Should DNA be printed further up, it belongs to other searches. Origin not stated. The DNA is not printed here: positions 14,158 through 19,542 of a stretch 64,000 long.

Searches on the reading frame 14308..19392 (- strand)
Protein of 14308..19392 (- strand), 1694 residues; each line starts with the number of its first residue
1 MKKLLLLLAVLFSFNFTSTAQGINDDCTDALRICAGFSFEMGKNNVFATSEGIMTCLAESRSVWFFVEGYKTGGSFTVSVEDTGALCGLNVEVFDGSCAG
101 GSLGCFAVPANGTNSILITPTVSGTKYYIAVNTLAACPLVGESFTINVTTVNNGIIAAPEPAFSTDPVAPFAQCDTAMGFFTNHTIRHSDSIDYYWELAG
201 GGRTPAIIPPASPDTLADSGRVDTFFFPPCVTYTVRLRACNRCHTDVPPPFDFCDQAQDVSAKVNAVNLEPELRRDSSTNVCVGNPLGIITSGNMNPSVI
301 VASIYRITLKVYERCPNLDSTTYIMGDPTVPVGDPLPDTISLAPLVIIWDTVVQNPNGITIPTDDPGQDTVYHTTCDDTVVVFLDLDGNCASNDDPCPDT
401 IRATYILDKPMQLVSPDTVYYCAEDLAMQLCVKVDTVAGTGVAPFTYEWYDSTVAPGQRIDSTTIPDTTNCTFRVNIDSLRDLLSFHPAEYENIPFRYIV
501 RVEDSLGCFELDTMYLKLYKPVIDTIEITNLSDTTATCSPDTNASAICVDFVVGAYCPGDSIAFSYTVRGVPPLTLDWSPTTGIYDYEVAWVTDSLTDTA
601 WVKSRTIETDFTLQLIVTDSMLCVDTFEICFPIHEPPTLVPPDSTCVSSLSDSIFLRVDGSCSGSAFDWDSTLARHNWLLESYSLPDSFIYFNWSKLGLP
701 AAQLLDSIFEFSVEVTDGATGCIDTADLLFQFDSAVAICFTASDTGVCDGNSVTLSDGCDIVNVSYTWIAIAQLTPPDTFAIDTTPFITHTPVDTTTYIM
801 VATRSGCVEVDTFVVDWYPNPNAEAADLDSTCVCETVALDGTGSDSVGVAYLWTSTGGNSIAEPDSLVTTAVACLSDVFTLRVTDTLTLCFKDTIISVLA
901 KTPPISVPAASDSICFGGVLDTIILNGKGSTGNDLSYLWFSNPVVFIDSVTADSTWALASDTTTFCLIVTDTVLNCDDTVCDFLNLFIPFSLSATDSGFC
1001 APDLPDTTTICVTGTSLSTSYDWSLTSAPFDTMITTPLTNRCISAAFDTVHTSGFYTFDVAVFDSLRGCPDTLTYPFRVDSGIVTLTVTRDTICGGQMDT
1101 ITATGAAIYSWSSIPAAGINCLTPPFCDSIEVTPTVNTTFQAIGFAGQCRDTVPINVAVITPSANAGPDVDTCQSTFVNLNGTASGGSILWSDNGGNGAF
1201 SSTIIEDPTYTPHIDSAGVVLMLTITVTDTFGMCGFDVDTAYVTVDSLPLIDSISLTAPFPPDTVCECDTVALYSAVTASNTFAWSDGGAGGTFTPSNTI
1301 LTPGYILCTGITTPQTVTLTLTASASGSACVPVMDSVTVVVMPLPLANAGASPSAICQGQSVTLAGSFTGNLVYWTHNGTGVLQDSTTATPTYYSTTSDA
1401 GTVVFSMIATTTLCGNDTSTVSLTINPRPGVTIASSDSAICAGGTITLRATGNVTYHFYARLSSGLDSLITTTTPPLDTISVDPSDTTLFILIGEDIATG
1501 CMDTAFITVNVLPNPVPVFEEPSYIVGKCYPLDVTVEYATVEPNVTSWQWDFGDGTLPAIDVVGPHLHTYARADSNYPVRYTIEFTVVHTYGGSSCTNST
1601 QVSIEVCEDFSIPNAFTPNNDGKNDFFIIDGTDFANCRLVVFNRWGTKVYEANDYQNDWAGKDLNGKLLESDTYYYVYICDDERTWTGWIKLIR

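Call 9: search_protein_families(library=pfam, proteins=[window:14308-19392:-], max_evalue=0.01)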
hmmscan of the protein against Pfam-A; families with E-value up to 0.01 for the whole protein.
window:14308-19392:- (1694 aa): 3 families
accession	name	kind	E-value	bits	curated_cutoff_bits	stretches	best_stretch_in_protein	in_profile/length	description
PF13585.12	CHU_C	-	2.1e-22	79.5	27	1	1611-1692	2-86/86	CHU_C Type IX secretion signal domain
PF18911.6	PKD_4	-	3.3e-05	24.3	27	1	1534-1603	22-84/85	PKD domain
PF19081.6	Ig_7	-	0.00024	21.8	27.3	0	1432-1513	4-82/84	Ig-like domain CHU_C associated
